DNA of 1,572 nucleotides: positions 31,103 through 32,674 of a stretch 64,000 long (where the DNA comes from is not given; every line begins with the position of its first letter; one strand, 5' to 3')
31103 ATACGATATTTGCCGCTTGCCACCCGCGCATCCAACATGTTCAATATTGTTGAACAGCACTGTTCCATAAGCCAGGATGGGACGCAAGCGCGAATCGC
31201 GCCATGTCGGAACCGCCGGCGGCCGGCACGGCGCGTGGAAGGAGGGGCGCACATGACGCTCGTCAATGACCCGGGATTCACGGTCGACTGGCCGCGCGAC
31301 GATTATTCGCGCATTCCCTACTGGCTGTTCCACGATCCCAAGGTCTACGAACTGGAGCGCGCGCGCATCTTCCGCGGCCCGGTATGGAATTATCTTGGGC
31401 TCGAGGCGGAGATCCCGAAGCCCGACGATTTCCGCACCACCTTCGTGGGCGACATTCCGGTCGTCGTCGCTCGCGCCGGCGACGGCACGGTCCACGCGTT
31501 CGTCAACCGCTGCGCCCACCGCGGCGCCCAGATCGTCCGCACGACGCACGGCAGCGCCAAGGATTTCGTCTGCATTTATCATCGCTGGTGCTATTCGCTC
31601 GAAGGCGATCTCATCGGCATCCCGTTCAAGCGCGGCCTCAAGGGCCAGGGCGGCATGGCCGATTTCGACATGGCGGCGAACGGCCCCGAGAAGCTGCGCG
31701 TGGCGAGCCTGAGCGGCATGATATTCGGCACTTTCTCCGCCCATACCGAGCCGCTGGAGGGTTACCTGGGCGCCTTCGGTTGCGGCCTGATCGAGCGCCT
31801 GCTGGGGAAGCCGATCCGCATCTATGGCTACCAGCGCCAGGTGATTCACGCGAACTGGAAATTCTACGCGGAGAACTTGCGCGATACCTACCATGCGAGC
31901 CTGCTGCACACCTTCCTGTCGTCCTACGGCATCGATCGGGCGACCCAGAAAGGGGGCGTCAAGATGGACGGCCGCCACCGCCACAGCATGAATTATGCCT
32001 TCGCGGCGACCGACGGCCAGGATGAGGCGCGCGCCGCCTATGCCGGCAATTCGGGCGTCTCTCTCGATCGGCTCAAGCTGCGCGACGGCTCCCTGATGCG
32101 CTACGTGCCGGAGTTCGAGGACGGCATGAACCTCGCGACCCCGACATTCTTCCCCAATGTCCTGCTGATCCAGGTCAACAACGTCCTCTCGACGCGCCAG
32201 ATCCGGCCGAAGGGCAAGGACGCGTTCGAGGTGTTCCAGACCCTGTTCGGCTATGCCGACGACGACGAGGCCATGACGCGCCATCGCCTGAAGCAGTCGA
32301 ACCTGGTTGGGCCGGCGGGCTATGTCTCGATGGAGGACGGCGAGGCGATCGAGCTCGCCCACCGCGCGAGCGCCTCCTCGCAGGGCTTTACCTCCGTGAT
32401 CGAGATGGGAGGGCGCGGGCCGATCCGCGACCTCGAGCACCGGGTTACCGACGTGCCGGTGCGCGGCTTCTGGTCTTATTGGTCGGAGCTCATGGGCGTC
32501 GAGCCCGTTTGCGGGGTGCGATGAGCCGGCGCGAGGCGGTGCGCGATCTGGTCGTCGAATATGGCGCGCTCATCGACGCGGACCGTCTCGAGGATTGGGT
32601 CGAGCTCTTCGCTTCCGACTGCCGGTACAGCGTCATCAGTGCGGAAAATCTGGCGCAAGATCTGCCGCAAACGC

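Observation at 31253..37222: Rieske alpha/beta oxygenase in one operon with HyuB-HyuA (ATP-dependent hydantoinase / lactamase / carboxylase family), with no electron-transfer partner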

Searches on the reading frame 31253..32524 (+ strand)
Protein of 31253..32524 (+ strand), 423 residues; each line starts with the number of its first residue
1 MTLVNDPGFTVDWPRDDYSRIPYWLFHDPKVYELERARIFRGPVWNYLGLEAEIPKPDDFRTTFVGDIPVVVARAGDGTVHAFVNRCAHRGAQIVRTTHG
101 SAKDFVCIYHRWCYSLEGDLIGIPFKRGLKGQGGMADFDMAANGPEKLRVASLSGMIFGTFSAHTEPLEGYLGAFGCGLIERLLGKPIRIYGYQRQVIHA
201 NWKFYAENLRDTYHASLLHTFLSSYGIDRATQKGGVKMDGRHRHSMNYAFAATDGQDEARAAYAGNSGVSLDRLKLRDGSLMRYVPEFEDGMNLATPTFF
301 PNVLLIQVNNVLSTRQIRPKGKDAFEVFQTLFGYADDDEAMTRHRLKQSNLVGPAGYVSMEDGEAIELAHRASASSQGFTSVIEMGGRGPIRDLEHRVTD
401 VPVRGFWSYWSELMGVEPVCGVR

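Call 5: search_protein_families(library=pfam, proteins=[window:31253-32521:+])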
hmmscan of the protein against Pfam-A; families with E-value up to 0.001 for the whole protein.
window:31253-32521:+ (423 aa): 2 families
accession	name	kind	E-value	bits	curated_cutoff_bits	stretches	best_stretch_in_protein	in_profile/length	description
PF00355.32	Rieske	-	9e-17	61.2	20.3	1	45-128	2-83/88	Rieske [2Fe-2S] domain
PF00848.25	Ring_hydroxyl_A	-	4.9e-13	49.9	24.9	1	197-376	13-180/208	Ring hydroxylating alpha subunit (catalytic domain)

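Call 6: search_protein_families(library=ncbifam, proteins=[window:31253-32521:+])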
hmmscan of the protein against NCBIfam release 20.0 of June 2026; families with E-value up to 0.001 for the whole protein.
window:31253-32521:+ (423 aa): 6 families
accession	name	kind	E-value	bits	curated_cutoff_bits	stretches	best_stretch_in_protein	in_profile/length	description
NF041684.1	ant_diox_AndAc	equivalog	9.2e-126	419.8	750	1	10-415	12-417/418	anthranilate 1,2-dioxygenase large subunit AndAc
NF042946.1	3PPDioc_HcaE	equivalog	1.2e-40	139.9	830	1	20-220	15-215/450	3-phenylpropionate/cinnamic acid dioxygenase subunit alpha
TIGR03228.1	anthran_1_2_A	equivalog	3.2e-31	108.5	671.9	1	14-220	9-214/438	anthranilate 1,2-dioxygenase large subunit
NF058607.1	GlBtMonoOxGbcA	equivalog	4.4e-30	104.5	670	1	20-220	32-223/420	glycine betaine monooxygenase oxygenase subunit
TIGR03229.1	benzo_1_2_benA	equivalog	8.1e-30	104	780.95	1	20-232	15-228/433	benzoate 1,2-dioxygenase large subunit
NF052579.1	BetMthstMoxSdmAMthl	equivalog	4.4e-07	29.2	600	1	41-128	14-99/351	4beta-methylsterol monooxygenase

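Call 25: search_solved_structures(query=window:31253-32521:+, max_evalue=1e-10, show_alignments=2)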
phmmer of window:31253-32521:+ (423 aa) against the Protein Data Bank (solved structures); distinct sequences matched with E-value up to 1e-10: 29.
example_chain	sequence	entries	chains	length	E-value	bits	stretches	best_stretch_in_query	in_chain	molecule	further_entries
7vju_A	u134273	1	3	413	2.5e-108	365.9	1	11-417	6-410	Rieske (2Fe-2S) domain protein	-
7q04_D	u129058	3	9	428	9.2e-108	364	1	11-417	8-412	Terephthalate 1,2-dioxygenase, terminal oxygenase component subunit alpha 2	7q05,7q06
7c8z_A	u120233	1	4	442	3.4e-100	339.1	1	12-415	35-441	Salicylate 5-hydroxylase, large oxygenase component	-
2yfi_A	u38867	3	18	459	3.1e-39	138.2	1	25-217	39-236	BIPHENYL DIOXYGENASE SUBUNIT ALPHA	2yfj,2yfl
5aeu_A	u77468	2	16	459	5.8e-39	137.3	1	25-217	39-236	BIPHENYL DIOXYGENASE SUBUNIT ALPHA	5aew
2xsh_A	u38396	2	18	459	7e-39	137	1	25-217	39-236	BIPHENYL DIOXYGENASE SUBUNIT ALPHA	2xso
2xr8_A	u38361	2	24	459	8.5e-39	136.8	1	25-217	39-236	BIPHENYL DIOXYGENASE SUBUNIT ALPHA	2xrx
1wql_A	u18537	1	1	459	8.5e-39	136.7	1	25-415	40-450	iron-sulfur protein large subunit of cumene dioxygenase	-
8k0a_A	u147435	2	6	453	1.3e-38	136.1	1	20-220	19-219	3-phenylpropionate/cinnamic acid dioxygenase subunit alpha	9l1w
3gzx_A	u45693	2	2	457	1.9e-38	135.6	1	17-218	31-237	Biphenyl dioxygenase subunit alpha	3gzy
1uli_A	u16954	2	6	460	7.3e-36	127.1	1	20-217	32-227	biphenyl dioxygenase large subunit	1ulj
3en1_A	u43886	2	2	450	1.2e-34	123.1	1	19-217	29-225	Benzene 1,2-dioxygenase subunit alpha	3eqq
2gbw_A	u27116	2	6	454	1.9e-34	122.5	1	25-415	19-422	Biphenyl 2,3-Dioxygenase Alpha Subunit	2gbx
2ckf_A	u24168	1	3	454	2.3e-34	122.1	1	25-415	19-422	RING-HYDROXYLATING DIOXYGENASE ALPHA SUBUNIT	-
2b1x_A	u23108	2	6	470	9.7e-33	116.8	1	20-228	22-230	naphthalene dioxygenase large subunit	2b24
9o71_A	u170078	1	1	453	1.2e-28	103.3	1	20-220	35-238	Phenylpropionate dioxygenase-like ring-hydroxylating dioxygenase large terminal subunit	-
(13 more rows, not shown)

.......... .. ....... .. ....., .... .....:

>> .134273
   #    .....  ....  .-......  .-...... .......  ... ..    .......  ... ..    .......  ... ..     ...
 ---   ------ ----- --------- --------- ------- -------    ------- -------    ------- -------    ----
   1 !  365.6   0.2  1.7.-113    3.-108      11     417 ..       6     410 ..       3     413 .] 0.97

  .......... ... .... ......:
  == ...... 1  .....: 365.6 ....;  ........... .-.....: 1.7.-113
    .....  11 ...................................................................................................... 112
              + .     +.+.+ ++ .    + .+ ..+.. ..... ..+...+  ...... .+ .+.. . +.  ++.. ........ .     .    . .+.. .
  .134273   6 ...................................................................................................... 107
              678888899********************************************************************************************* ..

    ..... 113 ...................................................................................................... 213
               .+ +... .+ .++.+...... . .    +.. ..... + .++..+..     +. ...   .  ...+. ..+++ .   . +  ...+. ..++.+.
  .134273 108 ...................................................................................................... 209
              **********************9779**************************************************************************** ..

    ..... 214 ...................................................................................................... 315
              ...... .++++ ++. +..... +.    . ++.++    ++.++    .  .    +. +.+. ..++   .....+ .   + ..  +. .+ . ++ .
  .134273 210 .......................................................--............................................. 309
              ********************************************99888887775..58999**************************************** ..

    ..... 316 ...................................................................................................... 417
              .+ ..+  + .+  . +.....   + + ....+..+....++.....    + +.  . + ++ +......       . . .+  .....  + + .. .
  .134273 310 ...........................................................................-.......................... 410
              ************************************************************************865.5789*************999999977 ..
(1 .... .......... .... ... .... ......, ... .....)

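Call 27: find_related_loci(query=window:31253-32521:+, collection=genome_contigs, flank=10000)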
Query window:31253-32521:+ (423 aa) in genome_contigs; peptide patterns used: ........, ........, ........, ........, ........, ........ (x = any residue, [..] = any of these).
430 stretches matched a pattern; 234 encode a relative of the query (tblastn E <= 1e-3); the best 80 are kept; 80 distinct loci.
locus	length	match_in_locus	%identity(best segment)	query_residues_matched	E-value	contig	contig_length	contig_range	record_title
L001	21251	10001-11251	69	8-423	0e+0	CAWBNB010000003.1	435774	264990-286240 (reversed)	MAG: uncultured beta proteobacterium isolate MFD02242.bin.1.340 genome assembly, contig: contig_10401, whole genome shot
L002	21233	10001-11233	69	9-418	0e+0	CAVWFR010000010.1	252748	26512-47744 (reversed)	MAG: uncultured beta proteobacterium isolate MFD00962.bin.1.94 genome assembly, contig: contig_16111, whole genome shotg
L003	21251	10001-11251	69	9-423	0e+0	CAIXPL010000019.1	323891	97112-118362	MAG: uncultured proteobacterium isolate C24_bin-1825 genome assembly, contig: bin-1825:19/38, whole genome shotgun seque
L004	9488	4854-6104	69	8-423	0e+0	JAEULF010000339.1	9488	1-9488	MAG: Alphaproteobacteria bacterium isolate new MAG-114 k141_1776768, whole genome shotgun sequence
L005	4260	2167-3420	68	8-423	0e+0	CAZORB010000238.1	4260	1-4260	MAG TPA_asm: uncultured Bordetella sp. isolate SRP278252_co3_128 genome assembly, contig: NODE_46906_length_4260_cov_5.6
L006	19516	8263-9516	69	8-423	0e+0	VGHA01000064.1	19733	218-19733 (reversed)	MAG: Betaproteobacteria bacterium isolate M_surface_7_m1_304 M_surface_7_m1_304_Ga0194118_10003137, whole genome shotgun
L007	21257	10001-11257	68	9-423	0e+0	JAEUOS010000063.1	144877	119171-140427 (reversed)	MAG: Burkholderiales bacterium isolate new MAG-205 k141_2777902, whole genome shotgun sequence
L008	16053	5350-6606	68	9-423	0e+0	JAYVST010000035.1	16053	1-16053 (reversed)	MAG: Burkholderiales bacterium isolate GL74_DN_concoct_94 GL74_DN_concoct_94_34, whole genome shotgun sequence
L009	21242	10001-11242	68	11-423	0e+0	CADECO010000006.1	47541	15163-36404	MAG: uncultured beta proteobacterium isolate Betaproteobacteria sp. RBC075 genome assembly, contig: MAG075_6, whole geno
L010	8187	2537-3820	65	4-423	0e+0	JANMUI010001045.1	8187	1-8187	MAG: Betaproteobacteria bacterium isolate SOY_29_concoct_125_sub SOY_29_k141_2197754, whole genome shotgun sequence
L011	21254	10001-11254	68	8-423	0e+0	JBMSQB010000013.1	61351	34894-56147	MAG: Burkholderiaceae bacterium isolate ARD_V6_S4_100percent_par_metabat.132 NODE_83_length_61351_cov_11.166161, whole g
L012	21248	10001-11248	68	11-423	0e+0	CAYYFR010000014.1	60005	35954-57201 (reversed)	MAG TPA_asm: uncultured Burkholderiales bacterium isolate SRP128246_co1_11 genome assembly, contig: NODE_501_length_6000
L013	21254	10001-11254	67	9-423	0e+0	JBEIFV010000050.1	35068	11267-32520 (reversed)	MAG: Burkholderiales bacterium isolate Sample-102-S76-bin-101 Sample_102_S76-bin_101-k141_363256, whole genome shotgun s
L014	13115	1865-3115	66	11-423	0e+0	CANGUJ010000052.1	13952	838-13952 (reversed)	MAG: Burkholderiales bacterium isolate RE-15aug16-181 genome assembly, contig: RE-15aug16-C6323, whole genome shotgun se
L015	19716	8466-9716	66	9-423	0e+0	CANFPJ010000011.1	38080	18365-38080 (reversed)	MAG: Comamonadaceae bacterium isolate Jr-14may18-109 genome assembly, contig: Jr-14may18-C1670, whole genome shotgun seq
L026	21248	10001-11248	66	9-423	0e+0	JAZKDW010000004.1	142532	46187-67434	MAG: Pseudomonadota bacterium isolate DC_HB_01_SPN181219-bin069 DCHB01SPN_B069_0_000000000004, whole genome shotgun sequ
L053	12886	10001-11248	61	9-423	4e-171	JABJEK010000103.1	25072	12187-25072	MAG: Rhodospirillaceae bacterium isolate SI074_bin10 k141_1833076, whole genome shotgun sequence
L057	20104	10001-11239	57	11-423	5e-163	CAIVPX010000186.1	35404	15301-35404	uncultured bacterium isolate ErkenSummer_bin-2939 genome assembly, contig: bin-2939:186/190, whole genome shotgun sequen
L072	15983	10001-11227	58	11-418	1e-159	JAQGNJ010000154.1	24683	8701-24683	MAG: Ramlibacter sp. isolate RYN_584 scaffold_1186931, whole genome shotgun sequence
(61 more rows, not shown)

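Call 29: find_encoding_contigs(protein=window:31253-32524:+, flank=10000, max_places=6)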
Protein window:31253-32524:+ (423 aa): no gene with exactly this product is on record in the collection.

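Call 35: search_protein_families(library=pfam, proteins=[L057:11679-12506:+, L057:12544-12825:+, L057:13209-14162:+, L057:14169-15512:+, L057:15466-16605:+, L057:16621-17235:+, L057:17252-18247:+, L026:11823-12437:+, L026:12453-13721:+, L057:1004-1825:-])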
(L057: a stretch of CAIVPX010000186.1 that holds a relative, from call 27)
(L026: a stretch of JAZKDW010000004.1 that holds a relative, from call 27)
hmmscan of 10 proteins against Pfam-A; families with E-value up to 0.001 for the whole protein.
L057:11679-12506:+ (276 aa): 2 families
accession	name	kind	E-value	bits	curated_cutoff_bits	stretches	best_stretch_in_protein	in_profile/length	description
PF00392.27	GntR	-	1.1e-20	73.4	27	1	40-102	2-64/64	Bacterial regulatory proteins, gntR family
PF07702.18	UTRA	-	3.4e-14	53.3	23.8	1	134-266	12-140/141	UTRA domain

L057:12544-12825:+ (94 aa): 1 family
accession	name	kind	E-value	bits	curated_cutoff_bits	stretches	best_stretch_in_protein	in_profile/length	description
PF04255.20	DUF433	-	9.9e-25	86.6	23.6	1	25-80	1-56/56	Protein of unknown function (DUF433)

L057:13209-14162:+ (318 aa): 6 families
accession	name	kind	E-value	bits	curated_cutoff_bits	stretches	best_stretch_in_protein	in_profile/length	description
PF03446.21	NAD_binding_2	-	5.4e-40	137.5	21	1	15-173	1-161/161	NAD binding domain of 6-phosphogluconate dehydrogenase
PF14833.11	NAD_binding_11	-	2.8e-16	60.3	30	1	179-293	4-118/122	NAD-binding of NADP-dependent 3-hydroxyisobutyrate dehydrogenase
PF03807.23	F420_oxidored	-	1.6e-09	38.6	21.6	1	15-79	1-70/94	NADP oxidoreductase coenzyme F420-dependent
PF02826.25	2-Hacid_dh_C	-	1e-08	35.2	25.1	1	7-81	30-104/178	D-isomer specific 2-hydroxyacid dehydrogenase, NAD binding domain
PF01488.26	Shikimate_DH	-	4.7e-08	33.7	24.3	1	10-104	9-110/138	Shikimate / quinate 5-dehydrogenase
PF02558.23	ApbA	-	0.00047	20.2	22.2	0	17-66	2-50/150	Ketopantoate reductase PanE/ApbA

L057:14169-15512:+ (448 aa): 2 families
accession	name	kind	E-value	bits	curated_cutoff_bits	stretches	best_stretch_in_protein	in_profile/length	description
PF01979.26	Amidohydro_1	-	1.8e-20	73.9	25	1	56-416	1-344/345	Amidohydrolase family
PF07969.17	Amidohydro_3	-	3.5e-13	50.3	29.7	2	328-397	398-460/472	Amidohydrolase family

L057:15466-16605:+ (380 aa): 1 family
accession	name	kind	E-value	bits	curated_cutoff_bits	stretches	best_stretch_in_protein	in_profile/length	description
PF03401.19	TctC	-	6.7e-74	249.3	27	1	104-377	1-274/274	Tripartite tricarboxylate transporter family receptor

L057:16621-17235:+ (205 aa): 1 family
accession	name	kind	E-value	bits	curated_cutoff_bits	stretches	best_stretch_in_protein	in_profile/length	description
PF13577.12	SnoaL_4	-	1.6e-15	57.7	24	1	5-129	3-125/126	SnoaL-like domain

L057:17252-18247:+ (332 aa): 1 family
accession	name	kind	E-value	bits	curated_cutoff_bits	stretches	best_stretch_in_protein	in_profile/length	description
PF03401.19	TctC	-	5.9e-68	229.8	27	1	56-328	1-273/274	Tripartite tricarboxylate transporter family receptor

L026:11823-12437:+ (205 aa): 1 family
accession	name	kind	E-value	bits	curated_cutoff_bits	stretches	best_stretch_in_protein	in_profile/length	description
PF03737.21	RraA-like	-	1.7e-36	126.2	24.5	1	17-165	1-152/152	Aldolase/RraA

L026:12453-13721:+ (423 aa): 2 families
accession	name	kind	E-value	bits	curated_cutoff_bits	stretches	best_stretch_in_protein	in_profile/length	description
PF00330.25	Aconitase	-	9e-76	256.1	28.7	2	75-286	82-305/463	Aconitase family (aconitate hydratase)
PF04412.18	AcnX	-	0.00087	18.5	31.5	0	290-363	289-360/400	Aconitase X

L057:1004-1825:- (274 aa): 1 family
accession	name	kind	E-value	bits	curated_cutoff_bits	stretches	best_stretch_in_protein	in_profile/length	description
PF03737.21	RraA-like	-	1.3e-34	120.1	24.5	1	86-233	2-152/152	Aldolase/RraA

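Call 38: find_homologous_proteins(query=window:31253-32521:+, max_evalue=1e-80)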
Query window:31253-32521:+ (423 aa): 5188 proteins with E <= 1e-80 among 8000 candidates; the best 120 are listed.
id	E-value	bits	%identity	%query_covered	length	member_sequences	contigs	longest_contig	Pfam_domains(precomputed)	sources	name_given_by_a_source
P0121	8.1e-295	995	100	100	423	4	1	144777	PF00355.33,PF00848.26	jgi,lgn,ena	-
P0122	1.2e-245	833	83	100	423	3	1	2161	PF00355.33,PF00848.26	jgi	jgi:anthranilate 1,2-dioxygenase large subunit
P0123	3.2e-216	736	72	100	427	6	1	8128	PF00355.33,PF00848.26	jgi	jgi:anthranilate 1,2-dioxygenase large subunit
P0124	9.1e-214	728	73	98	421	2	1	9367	PF00355.33,PF00848.26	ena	-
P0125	4.2e-213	726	72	98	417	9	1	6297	PF00355.33,PF00848.26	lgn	-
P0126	1.1e-212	725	72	98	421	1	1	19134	PF00355.33,PF00848.26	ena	-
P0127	3.9e-211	720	73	98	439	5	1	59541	PF00355.33,PF00848.26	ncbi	ncbi:MAG: Rieske 2Fe-2S domain-containing protein [Pseudomonadota bacterium]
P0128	4.3e-211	719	72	98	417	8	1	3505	PF00355.33,PF00848.26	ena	-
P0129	1.1e-210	718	72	98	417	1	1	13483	PF00355.33,PF00848.26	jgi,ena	-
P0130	1.2e-210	718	70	98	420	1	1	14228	PF00355.33,PF00848.26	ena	-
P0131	2.3e-210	717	70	98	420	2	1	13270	PF00355.33,PF00848.26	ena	-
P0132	3.0e-210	717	70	98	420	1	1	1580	PF00355.33,PF00848.26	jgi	jgi:anthranilate 1,2-dioxygenase large subunit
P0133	3.9e-210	716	73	98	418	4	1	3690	PF00355.33,PF00848.26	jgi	jgi:anthranilate 1,2-dioxygenase large subunit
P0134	4.0e-210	716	70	98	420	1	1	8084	PF00355.33,PF00848.26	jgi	jgi:anthranilate 1,2-dioxygenase large subunit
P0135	4.4e-210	716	70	98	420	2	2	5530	PF00355.33,PF00848.26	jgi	-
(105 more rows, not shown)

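Call 39: find_encoding_contigs(protein=P0127, flank=10000, max_places=2)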
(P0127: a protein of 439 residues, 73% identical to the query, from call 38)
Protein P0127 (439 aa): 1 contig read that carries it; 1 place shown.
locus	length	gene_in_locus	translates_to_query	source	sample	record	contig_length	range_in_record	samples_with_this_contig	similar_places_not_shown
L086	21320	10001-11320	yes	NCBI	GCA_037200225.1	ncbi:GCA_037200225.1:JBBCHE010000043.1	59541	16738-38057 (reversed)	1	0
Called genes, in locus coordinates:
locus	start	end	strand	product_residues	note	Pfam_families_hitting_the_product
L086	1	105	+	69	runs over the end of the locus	-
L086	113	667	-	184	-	PF07729:FCD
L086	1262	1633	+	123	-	PF00857:Isochorismatase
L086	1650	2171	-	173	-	-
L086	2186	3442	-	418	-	PF22691:Thiolase_C_1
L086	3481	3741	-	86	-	PF08028:Acyl-CoA_dh_2 (weak), PF00441:Acyl-CoA_dh_1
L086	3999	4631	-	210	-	PF02771:Acyl-CoA_dh_N, PF02770:Acyl-CoA_dh_M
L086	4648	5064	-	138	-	PF00378:ECH_1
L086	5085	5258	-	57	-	PF00378:ECH_1 (weak)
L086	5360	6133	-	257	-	PF13549:ATP-grasp_5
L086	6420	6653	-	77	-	-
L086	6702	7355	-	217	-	PF13380:CoA_binding_2, PF13607:Succ_CoA_lig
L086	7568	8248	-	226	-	PF01979:Amidohydro_1 (weak)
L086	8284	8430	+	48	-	-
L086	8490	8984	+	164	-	-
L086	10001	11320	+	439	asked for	PF00355:Rieske, PF00848:Ring_hydroxyl_A (weak)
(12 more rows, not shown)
